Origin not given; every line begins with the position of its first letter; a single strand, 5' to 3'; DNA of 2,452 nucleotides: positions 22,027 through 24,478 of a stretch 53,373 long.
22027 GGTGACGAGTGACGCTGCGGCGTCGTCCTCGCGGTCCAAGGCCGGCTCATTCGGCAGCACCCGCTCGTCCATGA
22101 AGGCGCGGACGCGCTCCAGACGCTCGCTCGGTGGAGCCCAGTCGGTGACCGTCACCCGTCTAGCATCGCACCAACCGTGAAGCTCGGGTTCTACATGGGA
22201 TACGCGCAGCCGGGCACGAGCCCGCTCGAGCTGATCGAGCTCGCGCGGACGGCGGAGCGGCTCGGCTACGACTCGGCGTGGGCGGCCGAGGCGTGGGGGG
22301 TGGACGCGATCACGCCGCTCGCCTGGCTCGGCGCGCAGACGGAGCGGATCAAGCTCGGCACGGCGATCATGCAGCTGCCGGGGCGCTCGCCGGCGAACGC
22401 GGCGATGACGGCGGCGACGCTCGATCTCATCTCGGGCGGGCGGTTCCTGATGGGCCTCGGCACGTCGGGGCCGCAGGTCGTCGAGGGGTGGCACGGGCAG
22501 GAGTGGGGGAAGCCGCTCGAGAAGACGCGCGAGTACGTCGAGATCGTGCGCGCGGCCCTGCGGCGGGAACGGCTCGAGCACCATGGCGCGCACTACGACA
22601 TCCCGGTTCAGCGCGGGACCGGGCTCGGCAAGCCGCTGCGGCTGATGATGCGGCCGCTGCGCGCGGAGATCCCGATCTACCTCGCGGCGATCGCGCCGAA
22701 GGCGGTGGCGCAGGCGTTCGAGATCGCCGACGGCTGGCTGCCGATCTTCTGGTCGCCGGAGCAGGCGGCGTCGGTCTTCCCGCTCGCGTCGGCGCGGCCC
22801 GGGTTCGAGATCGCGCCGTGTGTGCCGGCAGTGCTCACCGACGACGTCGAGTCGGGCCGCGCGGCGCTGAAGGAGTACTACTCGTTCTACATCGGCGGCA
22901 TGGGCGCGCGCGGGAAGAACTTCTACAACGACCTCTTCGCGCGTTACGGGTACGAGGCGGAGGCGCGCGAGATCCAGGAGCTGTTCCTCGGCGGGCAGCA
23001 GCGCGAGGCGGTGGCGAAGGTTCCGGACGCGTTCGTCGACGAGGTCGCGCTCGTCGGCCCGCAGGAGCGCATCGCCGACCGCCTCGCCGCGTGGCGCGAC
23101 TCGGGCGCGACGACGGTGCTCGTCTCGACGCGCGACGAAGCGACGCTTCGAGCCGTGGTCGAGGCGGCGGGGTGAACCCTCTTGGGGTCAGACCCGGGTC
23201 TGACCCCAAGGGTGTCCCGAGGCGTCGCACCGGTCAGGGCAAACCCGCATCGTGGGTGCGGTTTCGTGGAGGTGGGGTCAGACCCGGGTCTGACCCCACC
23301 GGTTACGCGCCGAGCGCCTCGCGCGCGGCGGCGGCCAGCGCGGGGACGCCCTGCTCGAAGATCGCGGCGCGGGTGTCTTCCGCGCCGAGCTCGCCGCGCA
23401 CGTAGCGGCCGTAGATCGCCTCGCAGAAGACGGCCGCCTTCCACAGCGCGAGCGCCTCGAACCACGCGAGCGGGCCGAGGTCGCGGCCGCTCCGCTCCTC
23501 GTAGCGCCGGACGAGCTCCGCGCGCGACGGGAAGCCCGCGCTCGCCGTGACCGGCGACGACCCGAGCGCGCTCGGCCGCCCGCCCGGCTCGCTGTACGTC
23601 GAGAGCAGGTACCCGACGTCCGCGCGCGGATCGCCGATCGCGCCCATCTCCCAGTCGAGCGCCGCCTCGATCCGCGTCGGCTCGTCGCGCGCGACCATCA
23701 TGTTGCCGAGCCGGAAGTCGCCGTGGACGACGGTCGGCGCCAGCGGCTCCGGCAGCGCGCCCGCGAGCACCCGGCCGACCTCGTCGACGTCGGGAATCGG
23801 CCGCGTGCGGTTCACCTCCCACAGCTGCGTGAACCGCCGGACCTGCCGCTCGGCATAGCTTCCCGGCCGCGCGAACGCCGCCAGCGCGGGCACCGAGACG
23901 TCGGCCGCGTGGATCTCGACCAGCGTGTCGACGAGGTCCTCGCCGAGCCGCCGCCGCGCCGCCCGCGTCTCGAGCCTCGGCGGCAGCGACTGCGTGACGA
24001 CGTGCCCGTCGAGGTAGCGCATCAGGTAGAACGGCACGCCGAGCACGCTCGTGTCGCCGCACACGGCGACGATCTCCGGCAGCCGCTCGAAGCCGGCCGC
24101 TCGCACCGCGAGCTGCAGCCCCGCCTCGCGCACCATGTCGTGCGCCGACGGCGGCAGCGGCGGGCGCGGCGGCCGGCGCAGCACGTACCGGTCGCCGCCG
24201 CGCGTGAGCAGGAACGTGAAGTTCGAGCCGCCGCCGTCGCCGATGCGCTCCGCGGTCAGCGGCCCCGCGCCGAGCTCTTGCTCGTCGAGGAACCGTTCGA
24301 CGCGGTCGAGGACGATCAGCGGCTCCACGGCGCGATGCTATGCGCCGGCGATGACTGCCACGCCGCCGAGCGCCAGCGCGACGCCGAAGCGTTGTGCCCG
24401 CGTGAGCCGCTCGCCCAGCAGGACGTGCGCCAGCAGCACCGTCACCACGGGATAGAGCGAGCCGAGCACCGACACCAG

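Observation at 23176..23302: Two 30-bp perfect palindromes with an identical 24-bp core between convergent genes (REP/BIME-like pair)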

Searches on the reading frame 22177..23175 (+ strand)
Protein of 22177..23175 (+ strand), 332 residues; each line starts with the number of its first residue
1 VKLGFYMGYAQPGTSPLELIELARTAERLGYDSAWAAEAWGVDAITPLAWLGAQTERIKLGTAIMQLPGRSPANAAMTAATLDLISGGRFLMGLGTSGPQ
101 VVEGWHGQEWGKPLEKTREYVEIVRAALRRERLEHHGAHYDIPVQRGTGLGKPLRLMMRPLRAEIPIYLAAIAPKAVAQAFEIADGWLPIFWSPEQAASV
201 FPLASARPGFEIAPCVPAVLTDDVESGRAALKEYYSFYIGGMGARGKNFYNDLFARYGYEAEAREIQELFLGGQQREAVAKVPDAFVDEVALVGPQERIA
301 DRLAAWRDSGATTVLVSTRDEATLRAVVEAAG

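Call 14: search_protein_families(library=pfam, proteins=[window:22177-23175:+])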
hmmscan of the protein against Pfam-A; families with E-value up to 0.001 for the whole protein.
window:22177-23175:+ (332 aa): 1 family
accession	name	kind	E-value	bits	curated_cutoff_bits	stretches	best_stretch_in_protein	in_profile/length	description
PF00296.26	Bac_luciferase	-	5.7e-77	259.6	27.9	1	14-312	20-313/314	Luciferase-like monooxygenase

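Call 16: find_encoding_contigs(protein=window:22177-23175:+, flank=10000, max_places=10)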
Protein window:22177-23175:+ (332 aa): no gene with exactly this product is on record in the collection.

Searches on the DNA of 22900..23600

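Call 23: search_rna_families(source=window, start=22900, end=23600, threshold=evalue, max_evalue=10)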
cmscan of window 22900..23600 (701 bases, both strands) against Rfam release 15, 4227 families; matches with E-value up to 10: 8.
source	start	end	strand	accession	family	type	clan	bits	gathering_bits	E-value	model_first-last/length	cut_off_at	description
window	23167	23220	+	RF00981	mir-939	Gene; miRNA;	-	19.8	84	1.1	1-82/82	no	mir-939 microRNA precursor family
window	23002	23091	+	RF04012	MIR7532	Gene; miRNA;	-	18.6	100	2.4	1-106/106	no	MIR7532 microRNA precursor family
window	23182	23299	+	RF03836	mir-3547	Gene; miRNA;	-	17.8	77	2.8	1-88/88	no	mir-3547 microRNA precursor family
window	23080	23142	+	RF03934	mir-m107-1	Gene; miRNA;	-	17.4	83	2.7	1-65/65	no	mir-m107-1 microRNA precursor family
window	23080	23142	-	RF03934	mir-m107-1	Gene; miRNA;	-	17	83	3.2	1-65/65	no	mir-m107-1 microRNA precursor family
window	23178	23213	+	RF00963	mir-642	Gene; miRNA;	-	16.3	90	7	1-83/83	no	mir-642 microRNA precursor family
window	23170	23219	-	RF01791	F6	Gene; sRNA;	-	15.8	46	7.4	1-57/57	no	F6 TB sRNA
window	23186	23297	+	RF01044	mir-345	Gene; miRNA;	-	14.1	65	6.2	1-91/91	no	mir-345 microRNA precursor family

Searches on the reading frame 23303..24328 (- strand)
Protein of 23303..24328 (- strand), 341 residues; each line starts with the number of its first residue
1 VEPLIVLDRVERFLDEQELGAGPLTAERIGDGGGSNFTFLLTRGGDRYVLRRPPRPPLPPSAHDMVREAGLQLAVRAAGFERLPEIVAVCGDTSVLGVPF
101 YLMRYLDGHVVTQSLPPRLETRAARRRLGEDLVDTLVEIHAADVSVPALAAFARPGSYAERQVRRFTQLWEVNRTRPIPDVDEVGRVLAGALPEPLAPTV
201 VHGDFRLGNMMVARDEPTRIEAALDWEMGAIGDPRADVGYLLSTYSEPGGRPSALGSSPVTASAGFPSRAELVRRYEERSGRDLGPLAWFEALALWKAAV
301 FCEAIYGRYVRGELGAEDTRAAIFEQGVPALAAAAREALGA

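Call 14: search_protein_families(library=pfam, proteins=[window:23303-24328:-])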
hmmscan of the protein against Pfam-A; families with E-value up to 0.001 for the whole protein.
window:23303-24328:- (341 aa): 1 family
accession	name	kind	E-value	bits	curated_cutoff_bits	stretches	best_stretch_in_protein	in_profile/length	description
PF01636.29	APH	-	2.8e-38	132.5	23.2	1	32-250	7-218/239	Phosphotransferase enzyme family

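Call 49: find_homologous_proteins(query=window:23303-24328:-, max_evalue=1e-30)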
Query window:23303-24328:- (341 aa): 6644 proteins with E <= 1e-30 among 8000 candidates; the best 120 are listed.
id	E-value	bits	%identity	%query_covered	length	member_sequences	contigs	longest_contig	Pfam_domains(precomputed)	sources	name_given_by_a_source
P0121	7.9e-221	750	100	100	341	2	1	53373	PF01636.30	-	-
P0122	2.3e-198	677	91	96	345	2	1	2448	PF01636.30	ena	-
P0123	6.7e-197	672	91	95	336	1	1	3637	PF01636.30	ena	-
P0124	1.1e-192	658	86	96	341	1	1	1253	PF01636.30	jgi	jgi:aminoglycoside phosphotransferase (APT) family kinase protein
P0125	7.7e-192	655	86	96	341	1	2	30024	PF01636.30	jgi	jgi:aminoglycoside phosphotransferase (APT) family kinase protein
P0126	1.6e-191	654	88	96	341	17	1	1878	PF01636.30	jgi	jgi:aminoglycoside phosphotransferase (APT) family kinase protein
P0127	3.2e-191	653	87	96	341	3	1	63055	PF01636.30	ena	-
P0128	1.1e-190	651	87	96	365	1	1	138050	PF01636.30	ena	-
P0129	3.3e-190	650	86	96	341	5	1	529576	PF01636.30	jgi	jgi:aminoglycoside phosphotransferase (APT) family kinase protein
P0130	3.6e-190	650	87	96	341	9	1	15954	PF01636.30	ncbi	-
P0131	3.7e-190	650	86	99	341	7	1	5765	PF01636.30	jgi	-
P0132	4.3e-190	649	87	96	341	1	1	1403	PF01636.30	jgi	jgi:aminoglycoside phosphotransferase (APT) family kinase protein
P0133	9.7e-190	648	86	96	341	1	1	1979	PF01636.30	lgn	-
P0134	3.3e-189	646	85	99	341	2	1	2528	PF01636.30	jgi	jgi:aminoglycoside phosphotransferase (APT) family kinase protein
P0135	4.2e-189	646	86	96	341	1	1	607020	PF01636.30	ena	-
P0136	4.4e-189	646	85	96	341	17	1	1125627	PF01636.30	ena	-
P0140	3.5e-188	643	86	96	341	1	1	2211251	PF01636.30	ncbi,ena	-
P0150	2.5e-179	614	83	96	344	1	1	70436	PF01636.30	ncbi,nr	ncbi:MAG TPA: phosphotransferase family protein [Gaiellaceae bacterium]|nr:phosphotransferase family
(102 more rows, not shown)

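Call 50: find_encoding_contigs(protein=P0123, flank=10000, max_places=2)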
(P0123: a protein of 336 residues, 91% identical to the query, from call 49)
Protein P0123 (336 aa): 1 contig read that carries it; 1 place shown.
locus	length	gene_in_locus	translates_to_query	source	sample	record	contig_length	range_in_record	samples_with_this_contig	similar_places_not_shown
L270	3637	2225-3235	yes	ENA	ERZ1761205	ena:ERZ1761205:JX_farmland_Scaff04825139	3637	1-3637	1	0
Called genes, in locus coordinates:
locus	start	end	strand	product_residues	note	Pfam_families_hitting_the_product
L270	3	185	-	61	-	?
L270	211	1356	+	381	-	PF00108:Thiolase_N, PF02803:Thiolase_C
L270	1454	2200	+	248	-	PF06800:Sugar_transport (weak), PF00892:EamA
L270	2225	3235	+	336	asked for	PF01636:APH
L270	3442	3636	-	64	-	?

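Call 51: find_encoding_contigs(protein=P0140, flank=10000, max_places=2)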
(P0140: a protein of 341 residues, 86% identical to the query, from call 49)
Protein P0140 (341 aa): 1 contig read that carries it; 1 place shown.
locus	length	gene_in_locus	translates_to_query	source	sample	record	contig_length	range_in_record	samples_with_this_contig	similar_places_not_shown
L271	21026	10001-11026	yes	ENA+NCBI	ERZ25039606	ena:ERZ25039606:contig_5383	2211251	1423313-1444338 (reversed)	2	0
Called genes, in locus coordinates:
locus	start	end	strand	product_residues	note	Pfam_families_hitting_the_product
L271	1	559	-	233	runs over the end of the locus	PF00230:MIP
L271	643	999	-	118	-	PF02075:RuvC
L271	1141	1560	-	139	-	-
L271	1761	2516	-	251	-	PF20772:TACO1_YebC_N, PF01709:Transcrip_reg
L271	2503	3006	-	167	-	PF01174:SNO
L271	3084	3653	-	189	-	PF00753:Lactamase_B (weak), PF21221:B_lactamase-like_C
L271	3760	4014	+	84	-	-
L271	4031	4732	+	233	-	PF00005:ABC_tran, PF13304:AAA_21 (weak)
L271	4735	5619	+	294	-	PF02653:BPD_transp_2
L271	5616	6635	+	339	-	PF02653:BPD_transp_2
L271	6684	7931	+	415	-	PF13458:Peripla_BP_6, PF01094:ANF_receptor (weak)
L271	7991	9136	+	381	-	PF00108:Thiolase_N, PF02803:Thiolase_C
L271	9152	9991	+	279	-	PF00892:EamA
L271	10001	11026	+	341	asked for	PF01636:APH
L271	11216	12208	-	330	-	PF00296:Bac_luciferase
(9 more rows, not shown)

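Call 52: find_encoding_contigs(protein=P0136, flank=10000, max_places=2)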
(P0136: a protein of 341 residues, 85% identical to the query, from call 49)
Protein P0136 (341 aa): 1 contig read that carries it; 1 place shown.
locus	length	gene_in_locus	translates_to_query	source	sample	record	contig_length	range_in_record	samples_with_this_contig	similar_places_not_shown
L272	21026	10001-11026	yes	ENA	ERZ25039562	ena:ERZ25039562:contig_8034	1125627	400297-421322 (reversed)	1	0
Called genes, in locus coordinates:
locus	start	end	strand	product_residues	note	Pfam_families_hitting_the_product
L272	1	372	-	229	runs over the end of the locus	PF00398:RrnaAD, PF08241:Methyltransf_11 (weak), PF13649:Methyltransf_25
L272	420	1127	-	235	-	PF00230:MIP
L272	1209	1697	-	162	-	PF02075:RuvC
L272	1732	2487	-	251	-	PF20772:TACO1_YebC_N, PF01709:Transcrip_reg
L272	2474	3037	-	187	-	PF01174:SNO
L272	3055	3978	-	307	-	PF00753:Lactamase_B, PF12706:Lactamase_B_2 (weak), PF21221:B_lactamase-like_C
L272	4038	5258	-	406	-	PF13458:Peripla_BP_6, PF01094:ANF_receptor (faint)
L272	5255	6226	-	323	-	PF02653:BPD_transp_2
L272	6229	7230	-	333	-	PF02653:BPD_transp_2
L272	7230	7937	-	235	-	PF25199:nSTAND_NTPase5 (faint), PF00005:ABC_tran, PF13304:AAA_21 (weak)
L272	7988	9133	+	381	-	PF00108:Thiolase_N, PF02803:Thiolase_C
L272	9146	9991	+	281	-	PF00892:EamA, PF06800:Sugar_transport (weak), PF00892:EamA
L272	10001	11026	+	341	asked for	PF01636:APH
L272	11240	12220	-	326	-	PF00296:Bac_luciferase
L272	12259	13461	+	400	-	PF02771:Acyl-CoA_dh_N, PF02770:Acyl-CoA_dh_M, PF00441:Acyl-CoA_dh_1, PF08028:Acyl-CoA_dh_2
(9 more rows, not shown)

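Call 53: find_encoding_contigs(protein=P0150, flank=10000, max_places=2)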
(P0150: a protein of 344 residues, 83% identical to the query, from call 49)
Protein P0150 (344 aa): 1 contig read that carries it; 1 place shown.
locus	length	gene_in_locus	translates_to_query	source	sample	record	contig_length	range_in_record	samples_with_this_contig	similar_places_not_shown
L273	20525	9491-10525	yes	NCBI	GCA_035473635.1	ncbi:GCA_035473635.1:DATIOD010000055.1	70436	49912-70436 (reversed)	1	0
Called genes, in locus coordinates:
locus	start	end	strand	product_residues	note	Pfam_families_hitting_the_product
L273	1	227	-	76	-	PF02075:RuvC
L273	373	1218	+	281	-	-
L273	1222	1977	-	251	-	PF20772:TACO1_YebC_N, PF01709:Transcrip_reg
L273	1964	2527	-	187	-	PF07685:GATase_3 (weak), PF01174:SNO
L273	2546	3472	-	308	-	PF00753:Lactamase_B, PF12706:Lactamase_B_2 (weak), PF21221:B_lactamase-like_C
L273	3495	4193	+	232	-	PF00005:ABC_tran, PF13304:AAA_21 (faint)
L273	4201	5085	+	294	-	PF02653:BPD_transp_2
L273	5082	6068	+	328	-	PF02653:BPD_transp_2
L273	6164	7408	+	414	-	PF13458:Peripla_BP_6, PF01094:ANF_receptor (weak)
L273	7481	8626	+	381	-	PF00108:Thiolase_N, PF02803:Thiolase_C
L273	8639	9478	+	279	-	PF00892:EamA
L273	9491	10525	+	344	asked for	PF01636:APH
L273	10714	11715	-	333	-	PF00296:Bac_luciferase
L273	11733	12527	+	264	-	PF02771:Acyl-CoA_dh_N, PF02770:Acyl-CoA_dh_M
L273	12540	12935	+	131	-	PF00441:Acyl-CoA_dh_1, PF08028:Acyl-CoA_dh_2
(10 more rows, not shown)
